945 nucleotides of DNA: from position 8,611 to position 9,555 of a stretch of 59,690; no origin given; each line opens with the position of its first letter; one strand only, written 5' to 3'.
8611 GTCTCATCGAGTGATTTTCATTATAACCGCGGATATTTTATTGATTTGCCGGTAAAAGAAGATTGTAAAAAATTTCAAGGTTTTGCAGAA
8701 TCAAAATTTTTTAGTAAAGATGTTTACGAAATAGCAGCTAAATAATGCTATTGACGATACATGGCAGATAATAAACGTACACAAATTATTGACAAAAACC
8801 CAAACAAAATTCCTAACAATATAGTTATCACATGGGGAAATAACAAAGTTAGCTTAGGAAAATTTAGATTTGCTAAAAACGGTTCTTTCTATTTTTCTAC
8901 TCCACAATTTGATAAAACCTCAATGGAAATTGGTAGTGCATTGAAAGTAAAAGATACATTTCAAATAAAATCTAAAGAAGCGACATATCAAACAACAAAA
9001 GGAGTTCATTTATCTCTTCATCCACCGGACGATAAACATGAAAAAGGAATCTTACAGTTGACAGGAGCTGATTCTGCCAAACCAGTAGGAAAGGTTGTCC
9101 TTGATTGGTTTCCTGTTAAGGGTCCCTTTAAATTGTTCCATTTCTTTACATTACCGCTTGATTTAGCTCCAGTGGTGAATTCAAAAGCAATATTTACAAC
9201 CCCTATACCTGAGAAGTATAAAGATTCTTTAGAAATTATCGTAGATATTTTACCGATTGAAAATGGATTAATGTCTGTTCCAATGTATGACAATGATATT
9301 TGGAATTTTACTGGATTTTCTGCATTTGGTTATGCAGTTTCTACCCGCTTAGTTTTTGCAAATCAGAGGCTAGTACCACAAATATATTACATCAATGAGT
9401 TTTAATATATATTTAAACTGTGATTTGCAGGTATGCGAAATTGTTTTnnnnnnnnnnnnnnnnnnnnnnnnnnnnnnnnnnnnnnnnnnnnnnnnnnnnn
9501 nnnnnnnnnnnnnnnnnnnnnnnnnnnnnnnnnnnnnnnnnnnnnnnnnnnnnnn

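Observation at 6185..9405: Tight four-gene unit: PD-(D/E)xK nuclease-like, HTH protein with large helical domain, second PD-(D/E)xK-like protein and an orphan (candidate defence or addiction system)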

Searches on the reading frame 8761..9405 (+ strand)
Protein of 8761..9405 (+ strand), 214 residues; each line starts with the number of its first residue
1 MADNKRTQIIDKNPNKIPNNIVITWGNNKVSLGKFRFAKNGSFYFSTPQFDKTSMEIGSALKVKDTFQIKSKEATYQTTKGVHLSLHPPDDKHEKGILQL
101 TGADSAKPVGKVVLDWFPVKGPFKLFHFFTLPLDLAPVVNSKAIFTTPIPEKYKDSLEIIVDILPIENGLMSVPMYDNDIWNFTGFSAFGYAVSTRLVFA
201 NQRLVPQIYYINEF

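Call 3: search_protein_families(library=pfam, proteins=[window:8761-9405:+], max_evalue=1)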
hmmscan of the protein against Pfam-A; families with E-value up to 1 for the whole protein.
window:8761-9405:+ (214 aa): 0 families

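Call 4: search_protein_families(library=padloc, proteins=[window:8761-9405:+], max_evalue=1)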
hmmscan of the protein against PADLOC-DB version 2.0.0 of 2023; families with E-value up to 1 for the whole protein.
window:8761-9405:+ (214 aa): 0 families

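Call 5: search_protein_families(library=ncbifam, proteins=[window:8761-9405:+], max_evalue=1)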
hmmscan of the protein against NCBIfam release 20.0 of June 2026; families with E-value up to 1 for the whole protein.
window:8761-9405:+ (214 aa): 1 family
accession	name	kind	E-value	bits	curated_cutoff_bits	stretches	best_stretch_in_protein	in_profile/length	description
TIGR01965.1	VCBS_repeat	domain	0.017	15.3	15.5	1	27-91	21-82/99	VCBS domain-containing protein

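Call 6: search_protein_families(library=phrogs, proteins=[window:8761-9405:+], max_evalue=1)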
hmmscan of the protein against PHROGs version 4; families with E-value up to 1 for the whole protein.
window:8761-9405:+ (214 aa): 0 families
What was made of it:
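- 8761..9405 (+): Gene 4, 214 aa: near-orphan protein, predicted to be beta-rich, function unknown. No profile hit in four libraries (calls 3-6).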

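Call 43: find_homologous_proteins(query=window:8761-9405:+, max_evalue=0.001)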
Query window:8761-9405:+ (214 aa): 3 proteins with E <= 0.001 among 96 candidates.
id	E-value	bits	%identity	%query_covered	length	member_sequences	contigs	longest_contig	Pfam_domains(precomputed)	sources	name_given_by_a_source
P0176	9.3e-141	484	100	100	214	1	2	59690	-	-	-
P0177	1.8e-59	219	47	97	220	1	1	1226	-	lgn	-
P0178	1.8e-55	206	46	96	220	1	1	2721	-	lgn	-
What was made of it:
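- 8761..9405 (+): Two homologues only, at 46-47% identity (call 43).
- Checked: Gene 4 is nearly orphan, with two homologues (call 43).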

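Call 45: find_encoding_contigs(protein=P0178, flank=5000, max_places=3)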
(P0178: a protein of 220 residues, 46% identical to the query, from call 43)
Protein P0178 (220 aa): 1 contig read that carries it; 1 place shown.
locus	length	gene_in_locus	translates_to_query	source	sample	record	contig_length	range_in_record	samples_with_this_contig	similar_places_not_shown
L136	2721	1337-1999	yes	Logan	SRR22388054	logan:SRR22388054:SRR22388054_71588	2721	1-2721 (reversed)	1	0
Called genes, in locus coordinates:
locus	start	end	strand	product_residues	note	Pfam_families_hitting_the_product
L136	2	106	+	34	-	?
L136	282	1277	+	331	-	-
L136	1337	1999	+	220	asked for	-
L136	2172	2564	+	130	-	-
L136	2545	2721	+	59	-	?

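Call 46: find_encoding_contigs(protein=P0177, flank=5000, max_places=3)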
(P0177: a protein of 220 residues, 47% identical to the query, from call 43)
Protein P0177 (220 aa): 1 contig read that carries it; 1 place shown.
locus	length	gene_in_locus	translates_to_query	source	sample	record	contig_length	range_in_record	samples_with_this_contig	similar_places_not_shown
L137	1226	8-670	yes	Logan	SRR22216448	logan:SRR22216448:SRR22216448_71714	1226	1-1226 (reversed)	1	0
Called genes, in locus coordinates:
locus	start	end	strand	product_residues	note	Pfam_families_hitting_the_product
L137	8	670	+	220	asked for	-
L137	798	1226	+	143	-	?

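Call 47: find_encoding_contigs(protein=window:8761-9405:+, flank=10000, max_places=4)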
Protein window:8761-9405:+ (214 aa): 2 contigs read that carry it; 2 places shown.
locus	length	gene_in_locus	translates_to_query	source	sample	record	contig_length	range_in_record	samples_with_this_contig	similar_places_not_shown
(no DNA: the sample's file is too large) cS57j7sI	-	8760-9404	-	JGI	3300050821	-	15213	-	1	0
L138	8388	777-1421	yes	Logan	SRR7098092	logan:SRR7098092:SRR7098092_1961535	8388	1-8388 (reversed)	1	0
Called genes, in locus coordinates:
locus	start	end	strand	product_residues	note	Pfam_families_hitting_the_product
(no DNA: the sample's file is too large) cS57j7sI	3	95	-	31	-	?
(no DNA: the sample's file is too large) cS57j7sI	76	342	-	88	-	-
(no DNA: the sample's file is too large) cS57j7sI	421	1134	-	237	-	-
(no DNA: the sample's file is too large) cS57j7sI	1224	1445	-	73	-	PF24250:HVO_2718 (weak), PF13560:HTH_31, PF12844:HTH_19, PF01381:HTH_3, PF13443:HTH_26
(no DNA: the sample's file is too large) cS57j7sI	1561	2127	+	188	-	-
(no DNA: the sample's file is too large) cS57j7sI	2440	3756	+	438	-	PF18928:DUF5677, PF00561:Abhydrolase_1, PF06821:Ser_hydrolase, PF12146:Hydrolase_4 (weak), PF12697:Abhydrolase_6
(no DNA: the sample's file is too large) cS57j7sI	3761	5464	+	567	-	-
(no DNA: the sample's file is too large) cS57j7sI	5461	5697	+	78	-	PF18903:DUF5659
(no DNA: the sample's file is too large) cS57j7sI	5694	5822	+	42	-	-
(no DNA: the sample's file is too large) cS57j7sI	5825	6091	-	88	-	PF01541:GIY-YIG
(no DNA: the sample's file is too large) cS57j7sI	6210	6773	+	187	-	-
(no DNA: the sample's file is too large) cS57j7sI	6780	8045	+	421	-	PF12728:HTH_17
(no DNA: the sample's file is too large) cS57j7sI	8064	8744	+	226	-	-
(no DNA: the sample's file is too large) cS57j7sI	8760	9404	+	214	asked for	-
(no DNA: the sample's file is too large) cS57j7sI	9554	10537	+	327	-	-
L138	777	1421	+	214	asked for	-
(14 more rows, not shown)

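Call 53: search_protein_families(library=pfam, proteins=[L136:282-1277:+], max_evalue=0.1)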
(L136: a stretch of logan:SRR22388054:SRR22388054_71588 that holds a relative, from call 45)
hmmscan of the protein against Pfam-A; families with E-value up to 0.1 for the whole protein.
L136:282-1277:+ (331 aa): 1 family
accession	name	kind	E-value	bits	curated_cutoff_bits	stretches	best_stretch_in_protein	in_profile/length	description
PF05014.21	Nuc_deoxyrib_tr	-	0.012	16.2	28.8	1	52-104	45-99/117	Nucleoside 2-deoxyribosyltransferase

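Call 54: search_protein_families(library=padloc, proteins=[L136:282-1277:+], max_evalue=0.1)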
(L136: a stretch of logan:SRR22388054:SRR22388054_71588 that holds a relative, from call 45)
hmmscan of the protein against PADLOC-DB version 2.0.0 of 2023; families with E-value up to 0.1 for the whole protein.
L136:282-1277:+ (331 aa): 1 family
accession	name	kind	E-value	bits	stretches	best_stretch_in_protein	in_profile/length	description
PDLC00733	Effector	-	2.6e-07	27.8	1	65-143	299-376/388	TIR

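Call 73: predict_structure(alignment_id=A5)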
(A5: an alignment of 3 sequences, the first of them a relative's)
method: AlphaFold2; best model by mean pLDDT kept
length: 214 residues; sequences in the alignment: 3
mean_pLDDT: 36.6   pTM: 0.36
mean pLDDT of the five models: 36.6, 31.8, 31.1, 29.3, 28.0
residues with pLDDT >= 90: 0; 70-90: 0; 50-70: 9; < 50: 205
segments of 3 or more residues with pLDDT < 50: 1-159, 163-175, 177-193, 199-214
pLDDT, mean of each block of 10 residues (from residue 1): 32 34 40 33 26 31 30 29 36 43 38 43 35 34 38 44 46 47 43 49 26 26
secondary structure, 60 per line:
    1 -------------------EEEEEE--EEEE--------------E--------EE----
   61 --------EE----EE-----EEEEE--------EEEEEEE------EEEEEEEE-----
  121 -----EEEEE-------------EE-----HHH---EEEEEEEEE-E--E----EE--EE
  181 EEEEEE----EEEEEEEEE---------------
elements in order: E20-25 E28-31 E82-86 E95-101 E108-115 E126-130 E157-165 E179-186 E191-199
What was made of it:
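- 8761..9405 (+): The AF2 model is unusable at pLDDT 36.6 (call 73).
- Tried and rejected: The AF2 model has pLDDT 36.6, so no fold search was run on it (call 73).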

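Call 81: find_related_loci(query=A5, collection=viral_contigs, flank=6000)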
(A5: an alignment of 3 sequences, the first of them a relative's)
Query A5 (214 aa) in viral_contigs; peptide patterns used: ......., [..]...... (x = any residue, [..] = any of these).
600 stretches matched a pattern, but none encodes a relative of the query by tblastn (E <= 1e-3).
